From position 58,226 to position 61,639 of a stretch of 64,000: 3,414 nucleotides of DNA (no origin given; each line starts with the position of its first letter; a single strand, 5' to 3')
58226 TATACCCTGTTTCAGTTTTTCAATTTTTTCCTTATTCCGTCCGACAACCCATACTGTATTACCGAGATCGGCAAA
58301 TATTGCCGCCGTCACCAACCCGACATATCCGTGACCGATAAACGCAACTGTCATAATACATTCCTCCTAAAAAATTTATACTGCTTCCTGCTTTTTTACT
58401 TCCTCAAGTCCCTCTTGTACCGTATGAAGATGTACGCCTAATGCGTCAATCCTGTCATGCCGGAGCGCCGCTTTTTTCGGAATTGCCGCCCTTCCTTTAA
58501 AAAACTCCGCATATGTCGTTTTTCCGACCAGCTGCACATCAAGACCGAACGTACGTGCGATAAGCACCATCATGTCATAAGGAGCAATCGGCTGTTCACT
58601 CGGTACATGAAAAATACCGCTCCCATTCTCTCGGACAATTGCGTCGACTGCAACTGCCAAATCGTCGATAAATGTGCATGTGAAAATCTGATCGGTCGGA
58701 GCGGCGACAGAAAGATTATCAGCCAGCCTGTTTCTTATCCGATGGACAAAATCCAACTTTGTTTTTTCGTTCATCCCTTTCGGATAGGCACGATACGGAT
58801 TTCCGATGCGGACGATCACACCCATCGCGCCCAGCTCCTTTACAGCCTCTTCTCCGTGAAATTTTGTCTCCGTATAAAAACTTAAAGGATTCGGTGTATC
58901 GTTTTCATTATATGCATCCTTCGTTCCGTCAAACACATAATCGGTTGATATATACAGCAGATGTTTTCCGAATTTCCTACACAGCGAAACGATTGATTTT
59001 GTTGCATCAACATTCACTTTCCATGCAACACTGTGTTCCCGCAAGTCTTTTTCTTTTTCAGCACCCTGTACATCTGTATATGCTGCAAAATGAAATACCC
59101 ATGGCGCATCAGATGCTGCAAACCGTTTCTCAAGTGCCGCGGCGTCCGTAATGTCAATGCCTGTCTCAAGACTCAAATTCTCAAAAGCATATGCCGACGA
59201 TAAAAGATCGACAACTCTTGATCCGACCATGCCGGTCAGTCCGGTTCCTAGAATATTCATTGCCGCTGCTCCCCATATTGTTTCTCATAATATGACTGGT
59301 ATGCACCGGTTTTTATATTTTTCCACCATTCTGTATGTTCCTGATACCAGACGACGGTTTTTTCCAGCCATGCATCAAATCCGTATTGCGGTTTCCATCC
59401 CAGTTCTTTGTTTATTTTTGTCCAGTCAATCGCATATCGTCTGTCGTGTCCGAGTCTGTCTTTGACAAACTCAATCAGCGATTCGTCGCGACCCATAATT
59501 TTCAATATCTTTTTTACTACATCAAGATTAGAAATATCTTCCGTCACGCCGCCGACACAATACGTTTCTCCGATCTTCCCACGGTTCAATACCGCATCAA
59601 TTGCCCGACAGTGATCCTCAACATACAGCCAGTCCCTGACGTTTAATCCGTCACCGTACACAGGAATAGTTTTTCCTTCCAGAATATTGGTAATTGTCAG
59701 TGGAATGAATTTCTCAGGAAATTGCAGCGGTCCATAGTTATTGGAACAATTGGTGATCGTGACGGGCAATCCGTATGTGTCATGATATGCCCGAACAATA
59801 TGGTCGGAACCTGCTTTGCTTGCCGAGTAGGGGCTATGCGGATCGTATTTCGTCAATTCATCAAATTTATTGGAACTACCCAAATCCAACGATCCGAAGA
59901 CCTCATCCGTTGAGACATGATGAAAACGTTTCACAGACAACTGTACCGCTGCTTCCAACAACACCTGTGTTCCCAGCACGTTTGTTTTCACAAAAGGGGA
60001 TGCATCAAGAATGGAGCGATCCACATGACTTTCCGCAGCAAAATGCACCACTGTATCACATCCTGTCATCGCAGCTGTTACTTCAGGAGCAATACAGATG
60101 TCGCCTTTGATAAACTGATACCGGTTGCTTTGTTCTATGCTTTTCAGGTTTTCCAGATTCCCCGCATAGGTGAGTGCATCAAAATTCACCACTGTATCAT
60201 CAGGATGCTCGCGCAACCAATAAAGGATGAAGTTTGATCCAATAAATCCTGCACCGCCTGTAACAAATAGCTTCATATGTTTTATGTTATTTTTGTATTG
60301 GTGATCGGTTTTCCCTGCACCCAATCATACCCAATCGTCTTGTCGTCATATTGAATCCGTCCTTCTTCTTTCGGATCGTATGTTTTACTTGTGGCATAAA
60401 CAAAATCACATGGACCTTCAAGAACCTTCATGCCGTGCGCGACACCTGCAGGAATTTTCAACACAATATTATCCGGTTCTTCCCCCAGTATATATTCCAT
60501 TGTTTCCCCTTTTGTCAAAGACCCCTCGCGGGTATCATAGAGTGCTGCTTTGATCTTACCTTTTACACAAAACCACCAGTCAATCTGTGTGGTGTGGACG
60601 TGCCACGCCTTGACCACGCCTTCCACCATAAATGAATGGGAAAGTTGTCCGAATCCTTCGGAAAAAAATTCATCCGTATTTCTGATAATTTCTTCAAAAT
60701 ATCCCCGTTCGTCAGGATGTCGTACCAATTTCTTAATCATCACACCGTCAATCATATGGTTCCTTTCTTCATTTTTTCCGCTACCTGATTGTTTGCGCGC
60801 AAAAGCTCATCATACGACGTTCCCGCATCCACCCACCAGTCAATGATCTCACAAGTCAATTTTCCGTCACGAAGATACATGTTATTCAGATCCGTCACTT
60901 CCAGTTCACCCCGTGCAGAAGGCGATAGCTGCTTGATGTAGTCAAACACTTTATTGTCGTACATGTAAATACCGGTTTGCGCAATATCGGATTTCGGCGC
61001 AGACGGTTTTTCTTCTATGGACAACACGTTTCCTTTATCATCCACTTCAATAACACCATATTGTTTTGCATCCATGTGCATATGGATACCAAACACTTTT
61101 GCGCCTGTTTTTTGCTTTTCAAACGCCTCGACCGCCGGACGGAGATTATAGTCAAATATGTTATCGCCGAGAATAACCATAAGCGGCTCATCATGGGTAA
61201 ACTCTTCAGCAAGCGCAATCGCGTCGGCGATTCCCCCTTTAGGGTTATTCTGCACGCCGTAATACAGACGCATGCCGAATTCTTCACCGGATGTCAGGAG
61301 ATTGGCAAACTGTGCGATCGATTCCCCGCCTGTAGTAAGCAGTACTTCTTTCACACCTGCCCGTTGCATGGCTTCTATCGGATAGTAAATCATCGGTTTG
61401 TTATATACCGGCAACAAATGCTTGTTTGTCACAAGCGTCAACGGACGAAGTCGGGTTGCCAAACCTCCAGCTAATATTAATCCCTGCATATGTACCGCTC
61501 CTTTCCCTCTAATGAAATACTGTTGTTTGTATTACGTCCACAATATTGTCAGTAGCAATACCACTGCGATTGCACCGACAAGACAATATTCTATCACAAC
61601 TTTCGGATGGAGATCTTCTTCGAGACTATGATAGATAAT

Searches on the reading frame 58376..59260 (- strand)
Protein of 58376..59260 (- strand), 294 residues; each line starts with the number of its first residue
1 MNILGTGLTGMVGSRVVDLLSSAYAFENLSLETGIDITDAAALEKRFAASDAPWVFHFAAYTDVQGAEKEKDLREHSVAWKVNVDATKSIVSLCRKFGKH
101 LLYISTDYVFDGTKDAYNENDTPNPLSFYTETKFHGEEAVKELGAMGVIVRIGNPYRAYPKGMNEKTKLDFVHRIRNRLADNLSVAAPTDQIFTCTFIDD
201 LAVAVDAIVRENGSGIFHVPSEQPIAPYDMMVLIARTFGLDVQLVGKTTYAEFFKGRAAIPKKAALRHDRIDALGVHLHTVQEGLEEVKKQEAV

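Call 16: search_protein_families(library=pfam, proteins=[window:58376-59260:-], max_evalue=0.001)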
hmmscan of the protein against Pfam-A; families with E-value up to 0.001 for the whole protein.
window:58376-59260:- (294 aa): 6 families
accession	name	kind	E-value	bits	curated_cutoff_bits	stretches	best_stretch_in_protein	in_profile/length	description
PF04321.23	RmlD_sub_bind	-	6.5e-49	167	27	1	1-291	1-284/287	RmlD substrate binding domain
PF01370.27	Epimerase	-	6.3e-19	68.8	20.9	1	6-211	4-227/240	NAD dependent epimerase/dehydratase family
PF16363.11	GDP_Man_Dehyd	-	5.4e-08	33.1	27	1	35-212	59-240/332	GDP-mannose 4,6 dehydratase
PF01073.25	3Beta_HSD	-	2.9e-07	30.2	22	1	33-142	50-159/280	3-beta hydroxysteroid dehydrogenase/isomerase family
PF07993.18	NAD_binding_4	-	9.8e-07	28.6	20.1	1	54-153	91-205/258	Male sterility protein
PF02719.21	Polysacc_synt_2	-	0.00025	20.8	20.2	1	35-109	61-131/293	Polysaccharide biosynthesis protein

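Call 52: search_protein_families(library=ncbifam, proteins=[window:58376-59260:-], max_evalue=0.00001)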
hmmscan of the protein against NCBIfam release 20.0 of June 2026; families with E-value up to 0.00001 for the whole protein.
window:58376-59260:- (294 aa): 8 families
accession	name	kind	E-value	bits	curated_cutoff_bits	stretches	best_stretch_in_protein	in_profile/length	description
TIGR01214.1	rmlD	equivalog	7.4e-45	153.2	224.05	1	3-288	2-281/285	dTDP-4-dehydrorhamnose reductase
NF007440.0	PRK09987.1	equivalog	4.9e-16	58.9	308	1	1-239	1-238/299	dTDP-4-dehydrorhamnose reductase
TIGR01746.1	Thioester-redct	subfamily_domain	2.1e-08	33.8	213.35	1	81-245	110-287/371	thioester reductase domain-containing protein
TIGR01181.1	dTDP_gluc_dehyt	equivalog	7.6e-08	31.8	365.1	1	31-285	54-304/321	dTDP-glucose 4,6-dehydratase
TIGR01179.1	galE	equivalog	1.2e-07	30.9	262.3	1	36-159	55-180/332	UDP-glucose 4-epimerase GalE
TIGR02197.1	heptose_epim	equivalog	1.7e-07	30.7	274.6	1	16-141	28-150/316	ADP-glyceromanno-heptose 6-epimerase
NF043036.1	ErythonDh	equivalog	1.5e-06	27.7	325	1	35-141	59-161/321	D-erythronate dehydrogenase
NF047350.1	aureusi_NRPS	equivalog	2.2e-06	24.8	2500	1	35-245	2092-2305/2373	aureusimine non-ribosomal peptide synthetase AusA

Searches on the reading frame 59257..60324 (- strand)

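Call 16: search_protein_families(library=pfam, proteins=[window:59257-60324:-], max_evalue=0.001)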
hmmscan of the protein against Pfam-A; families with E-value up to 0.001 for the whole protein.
window:59257-60324:- (355 aa): 7 families
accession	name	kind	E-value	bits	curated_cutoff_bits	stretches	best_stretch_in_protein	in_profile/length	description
PF16363.11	GDP_Man_Dehyd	-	1.2e-81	275.2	27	1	20-322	1-331/332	GDP-mannose 4,6 dehydratase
PF01370.27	Epimerase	-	3e-63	213.9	20.9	1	20-258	2-240/240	NAD dependent epimerase/dehydratase family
PF01073.25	3Beta_HSD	-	3.2e-21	76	22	1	21-237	2-220/280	3-beta hydroxysteroid dehydrogenase/isomerase family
PF07993.18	NAD_binding_4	-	6.8e-17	61.9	20.1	1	21-195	1-206/258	Male sterility protein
PF02719.21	Polysacc_synt_2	-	2e-15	57.2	20.2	1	20-156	2-146/293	Polysaccharide biosynthesis protein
PF13460.12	NAD_binding_10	-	1.9e-08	34.9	27.2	1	52-179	24-133/184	NAD(P)H-binding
PF04321.23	RmlD_sub_bind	-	2.4e-08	33.9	27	1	17-183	1-142/287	RmlD substrate binding domain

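Call 52: search_protein_families(library=ncbifam, proteins=[window:59257-60324:-], max_evalue=0.00001)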
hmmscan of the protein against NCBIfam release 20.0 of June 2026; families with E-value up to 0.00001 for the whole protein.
window:59257-60324:- (355 aa): 23 families
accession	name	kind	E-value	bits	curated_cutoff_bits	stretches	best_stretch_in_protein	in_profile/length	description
TIGR01181.1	dTDP_gluc_dehyt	equivalog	1e-142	475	365.1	1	19-337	2-321/321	dTDP-glucose 4,6-dehydratase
NF007490.0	PRK10084.1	subfamily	6.9e-120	400.3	649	1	17-352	1-359/361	dTDP-glucose 4,6-dehydratase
NF007582.0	PRK10217.1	equivalog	9.8e-110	367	698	1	18-344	3-348/355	dTDP-glucose 4,6-dehydratase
TIGR04180.1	EDH_00030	hypoth_equivalog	7.2e-46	156.6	475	1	20-314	2-296/297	NAD-dependent 4,6-dehydratase LegB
TIGR01179.1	galE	equivalog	6.4e-33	114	262.3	1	18-331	1-329/332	UDP-glucose 4-epimerase GalE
TIGR03466.1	HpnA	hypoth_equivalog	4.1e-24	85.1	367.65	1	17-282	1-251/327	hopanoid-associated sugar epimerase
TIGR02622.1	CDP_4_6_dhtase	equivalog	1.2e-21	77.3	278.45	1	16-333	4-336/352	CDP-glucose 4,6-dehydratase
NF011728.1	PRK15181.1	equivalog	2.9e-18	66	760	1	17-329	16-339/348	Vi polysaccharide biosynthesis UDP-N-acetylglucosaminuronic acid C-4 epimerase TviC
TIGR02197.1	heptose_epim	equivalog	3.1e-18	66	274.6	1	20-288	2-270/316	ADP-glyceromanno-heptose 6-epimerase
NF007956.0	PRK10675.1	subfamily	3.6e-18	65.8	394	1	17-177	1-160/338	UDP-glucose 4-epimerase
NF052578.1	StrlDmthSdmBMthl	equivalog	7.4e-18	65.4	600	1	18-266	2-236/328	sterol demethylase protein SdmB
TIGR03589.1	PseB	equivalog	2.7e-14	52.9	407.75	1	17-152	5-138/324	UDP-N-acetylglucosamine 4,6-dehydratase (inverting)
NF042422.1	oxyalk_red_OleD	equivalog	2.4e-13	50.2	580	1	17-258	1-226/329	2-alkyl-3-oxoalkanoate reductase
TIGR01746.1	Thioester-redct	subfamily_domain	2e-12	47.1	213.35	1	20-193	3-192/371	thioester reductase domain-containing protein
TIGR01472.1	gmd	equivalog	3.7e-12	46.1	415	1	87-276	76-267/342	GDP-mannose 4,6-dehydratase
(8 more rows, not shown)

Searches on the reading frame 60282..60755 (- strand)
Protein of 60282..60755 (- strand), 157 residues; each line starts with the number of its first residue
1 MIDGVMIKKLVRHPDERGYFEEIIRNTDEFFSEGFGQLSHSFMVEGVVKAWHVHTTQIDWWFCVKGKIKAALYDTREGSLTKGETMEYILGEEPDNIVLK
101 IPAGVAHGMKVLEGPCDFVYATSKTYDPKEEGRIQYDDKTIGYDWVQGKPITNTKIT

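Call 16: search_protein_families(library=pfam, proteins=[window:60282-60755:-], max_evalue=0.001)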
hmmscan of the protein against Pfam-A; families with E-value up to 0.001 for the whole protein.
window:60282-60755:- (157 aa): 2 families
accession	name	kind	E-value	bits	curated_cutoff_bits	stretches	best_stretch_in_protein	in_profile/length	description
PF00908.23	dTDP_sugar_isom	-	6.4e-26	91.5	27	1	2-153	4-157/168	dTDP-4-dehydrorhamnose 3,5-epimerase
PF14667.12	Polysacc_synt_C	-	4.4e-07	30.5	28.7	1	13-110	1-86/111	Polysaccharide biosynthesis C-terminal domain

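Call 52: search_protein_families(library=ncbifam, proteins=[window:60282-60755:-], max_evalue=0.00001)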
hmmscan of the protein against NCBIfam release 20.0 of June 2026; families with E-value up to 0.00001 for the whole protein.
window:60282-60755:- (157 aa): 1 family
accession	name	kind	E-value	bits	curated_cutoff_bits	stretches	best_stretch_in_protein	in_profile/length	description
TIGR01221.1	rmlC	equivalog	1.4e-19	70.6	155.75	1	2-148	7-157/176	dTDP-4-dehydrorhamnose 3,5-epimerase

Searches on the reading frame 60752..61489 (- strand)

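Call 16: search_protein_families(library=pfam, proteins=[window:60752-61489:-], max_evalue=0.001)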
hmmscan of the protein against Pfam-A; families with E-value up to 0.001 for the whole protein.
window:60752-61489:- (245 aa): 2 families
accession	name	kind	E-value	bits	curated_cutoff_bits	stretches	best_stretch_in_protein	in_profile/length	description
PF00483.29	NTP_transferase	-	5e-57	193.7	21.2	1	3-238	2-244/245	Nucleotidyl transferase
PF12804.13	NTP_transf_3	-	1.7e-10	41.7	27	1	3-112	1-98/160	MobA-like NTP transferase domain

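Call 52: search_protein_families(library=ncbifam, proteins=[window:60752-61489:-], max_evalue=0.00001)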
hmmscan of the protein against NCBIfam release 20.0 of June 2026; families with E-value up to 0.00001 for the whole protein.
window:60752-61489:- (245 aa): 26 families (the best 25 are shown)
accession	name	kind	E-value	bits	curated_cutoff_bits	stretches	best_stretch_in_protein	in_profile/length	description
TIGR01207.1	rmlA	equivalog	6.5e-73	245.3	360.65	1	2-237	1-237/286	glucose-1-phosphate thymidylyltransferase RfbA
NF012024.0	PRK15480.1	equivalog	2.3e-62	210.8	588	1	2-238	5-242/292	glucose-1-phosphate thymidylyltransferase RfbA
TIGR01208.1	rmlA_long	equivalog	2e-59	201.3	320.25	1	3-242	2-240/353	glucose-1-phosphate thymidylyltransferase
TIGR03992.1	Arch_glmU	subfamily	1.9e-46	158.7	292.1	1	1-242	1-233/393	bifunctional sugar-1-phosphate nucleotidylyltransferase/acetyltransferase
NF041313.1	UDPGP_AglF_Halo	equivalog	7.2e-37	127.1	400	1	1-225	1-224/234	UTP--glucose-1-phosphate uridylyltransferase AglF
NF041173.1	Sug_nt_acttase_Thmprot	equivalog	6.6e-32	110.9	600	1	1-241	1-232/405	bifunctional sugar-1-phosphate nucleotidylyltransferase/acetyltransferase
TIGR01099.1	galU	equivalog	5.6e-26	91.7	326.8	2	77-212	98-241/261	UTP--glucose-1-phosphate uridylyltransferase GalU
NF052502.1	man1P_GTase_Rv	exception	1.9e-25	89.5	440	1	2-190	2-187/352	mannose-1-phosphate guanylyltransferase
NF045761.1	NAMPUrTaseMurU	equivalog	1.6e-19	70.7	250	1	1-225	1-217/226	N-acetylmuramate alpha-1-phosphate uridylyltransferase MurU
NF049965.1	GlMnHpPGnyltfHddC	equivalog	1.4e-17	64.1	300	1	1-186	1-176/221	D-glycero-D-manno-heptose 1-phosphate guanosyltransferase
NF007516.0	PRK10122.1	equivalog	2.6e-15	56.3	534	2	80-202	104-242/297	UTP--glucose-1-phosphate uridylyltransferase GalF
NF003670.0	PRK05293.1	equivalog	7.6e-13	48.1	470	1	3-183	7-202/382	glucose-1-phosphate adenylyltransferase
TIGR02091.1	glgC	equivalog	2.3e-12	46.6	424.9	1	3-185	3-207/364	glucose-1-phosphate adenylyltransferase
NF009928.0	PRK13389.1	equivalog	6.8e-12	45.1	548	0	5-54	13-62/302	UTP--glucose-1-phosphate uridylyltransferase GalU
TIGR01105.1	galF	equivalog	1.6e-11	43.9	659.2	0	4-57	7-60/297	GalU regulator GalF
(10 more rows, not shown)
